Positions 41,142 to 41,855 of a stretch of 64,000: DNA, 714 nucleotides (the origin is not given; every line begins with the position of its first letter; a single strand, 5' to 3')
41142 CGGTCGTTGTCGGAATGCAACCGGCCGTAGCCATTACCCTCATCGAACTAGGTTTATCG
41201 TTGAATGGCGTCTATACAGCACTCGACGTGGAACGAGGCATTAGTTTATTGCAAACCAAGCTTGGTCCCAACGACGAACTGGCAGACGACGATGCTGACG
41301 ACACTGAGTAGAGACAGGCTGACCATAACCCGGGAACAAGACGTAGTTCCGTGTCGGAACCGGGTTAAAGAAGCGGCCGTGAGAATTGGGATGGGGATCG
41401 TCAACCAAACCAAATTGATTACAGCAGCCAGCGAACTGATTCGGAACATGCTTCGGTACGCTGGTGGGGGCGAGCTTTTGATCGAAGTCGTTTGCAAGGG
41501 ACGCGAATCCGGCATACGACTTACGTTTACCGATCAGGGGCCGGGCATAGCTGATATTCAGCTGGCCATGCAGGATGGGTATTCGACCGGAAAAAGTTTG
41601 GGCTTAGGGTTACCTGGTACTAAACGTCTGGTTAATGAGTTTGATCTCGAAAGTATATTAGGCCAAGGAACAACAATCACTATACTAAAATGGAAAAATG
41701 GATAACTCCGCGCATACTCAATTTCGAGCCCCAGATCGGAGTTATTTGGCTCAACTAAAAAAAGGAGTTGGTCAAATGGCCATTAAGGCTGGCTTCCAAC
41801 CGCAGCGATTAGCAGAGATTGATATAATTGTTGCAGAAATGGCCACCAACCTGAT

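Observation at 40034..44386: RsbR-RsbS-RsbT stressosome operon wired to a GHKL-PP2C fusion and an orphan histidine kinase instead of a sigma-B cascade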

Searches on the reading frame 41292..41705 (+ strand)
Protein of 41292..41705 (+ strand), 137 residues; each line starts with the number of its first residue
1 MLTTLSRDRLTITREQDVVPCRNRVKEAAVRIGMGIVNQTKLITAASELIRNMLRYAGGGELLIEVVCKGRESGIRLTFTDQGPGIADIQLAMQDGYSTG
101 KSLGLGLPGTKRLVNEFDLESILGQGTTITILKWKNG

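Call 3: search_protein_families(library=pfam, proteins=[window:41292-41705:+], max_evalue=0.01)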
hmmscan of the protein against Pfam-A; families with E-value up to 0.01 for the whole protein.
window:41292-41705:+ (137 aa): 2 families
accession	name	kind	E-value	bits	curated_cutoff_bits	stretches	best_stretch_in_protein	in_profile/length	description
PF02518.31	HATPase_c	-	2e-12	47.9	26.4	1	39-131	3-105/111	Histidine kinase-, DNA gyrase B-, and HSP90-like ATPase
PF13581.12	HATPase_c_2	-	1.2e-07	32.3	27.4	1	17-131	7-125/127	Histidine kinase-like ATPase domain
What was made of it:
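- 41292..41705 (+): RsbT: free GHKL serine kinase of 137 aa with intact N, G1 and G2 boxes. It overlaps rsbS by 20 nt. Pfam HATPase_c 2e-12 and HATPase_c_2 1e-7 (call 3).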

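Call 4: search_protein_families(library=ncbifam, proteins=[window:41292-41705:+], max_evalue=0.01)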
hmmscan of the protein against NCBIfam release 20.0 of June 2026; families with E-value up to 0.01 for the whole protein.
window:41292-41705:+ (137 aa): 11 families
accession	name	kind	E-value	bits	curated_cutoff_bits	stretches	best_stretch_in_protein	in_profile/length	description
TIGR01925.2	spIIAB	equivalog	1e-11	44.9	135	1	22-133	18-134/137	anti-sigma F factor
NF041045.1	RsbA_anti_sig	subfamily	2e-05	24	210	1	11-130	184-299/303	anti-sigma factor RsbA family regulatory protein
TIGR02966.1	phoR_proteo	equivalog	9.5e-05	21.5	334.2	1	38-90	226-277/333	phosphate regulon sensor histidine kinase PhoR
NF008298.1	PRK11086.1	subfamily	0.00038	19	520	1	40-131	422-521/529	DcuS/MalK family sensor histidine kinase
NF041832.1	near_NosP_CTERM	subfamily_domain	0.0015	17.6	400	1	48-108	127-194/370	NahK/ErcS family hybrid sensor histidine kinase/response regulator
NF012226.0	AdeS_HK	equivalog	0.0016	17.7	500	1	47-88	255-294/353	two-component sensor histidine kinase AdeS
NF007688.0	PRK10364.1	equivalog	0.0036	16.1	479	1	63-131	372-447/460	two-component system sensor histidine kinase ZraS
NF045900.1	HisKinCpxALeg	equivalog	0.0036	16.1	800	1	34-92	336-395/451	two-component system sensor histidine kinase CpxA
NF012163.2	BaeS_SmeS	equivalog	0.0037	16.2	500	1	38-92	349-402/457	sensor histidine kinase efflux regulator BaeS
NF007837.0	PRK10549.1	equivalog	0.0046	15.7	603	1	39-92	350-402/466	envelope stress sensor histidine kinase BaeS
NF007004.0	PRK09467.1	equivalog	0.0098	14.7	415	0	44-92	337-382/440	two-component system sensor histidine kinase EnvZ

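Call 7: search_solved_structures(query=window:41292-41705:+, max_evalue=0.001, show_alignments=2)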
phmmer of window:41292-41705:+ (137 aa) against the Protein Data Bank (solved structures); distinct sequences matched with E-value up to 0.001: 4.
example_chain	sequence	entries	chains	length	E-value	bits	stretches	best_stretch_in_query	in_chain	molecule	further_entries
1th8_A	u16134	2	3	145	0.00054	23.2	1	39-133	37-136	Anti-sigma F factor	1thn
1til_A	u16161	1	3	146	0.00058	23.1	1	39-133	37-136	Anti-sigma F factor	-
1l0o_A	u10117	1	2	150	0.00063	23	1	39-133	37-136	Anti-sigma F factor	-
1tid_A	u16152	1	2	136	0.00069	22.9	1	39-131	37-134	Anti-sigma F factor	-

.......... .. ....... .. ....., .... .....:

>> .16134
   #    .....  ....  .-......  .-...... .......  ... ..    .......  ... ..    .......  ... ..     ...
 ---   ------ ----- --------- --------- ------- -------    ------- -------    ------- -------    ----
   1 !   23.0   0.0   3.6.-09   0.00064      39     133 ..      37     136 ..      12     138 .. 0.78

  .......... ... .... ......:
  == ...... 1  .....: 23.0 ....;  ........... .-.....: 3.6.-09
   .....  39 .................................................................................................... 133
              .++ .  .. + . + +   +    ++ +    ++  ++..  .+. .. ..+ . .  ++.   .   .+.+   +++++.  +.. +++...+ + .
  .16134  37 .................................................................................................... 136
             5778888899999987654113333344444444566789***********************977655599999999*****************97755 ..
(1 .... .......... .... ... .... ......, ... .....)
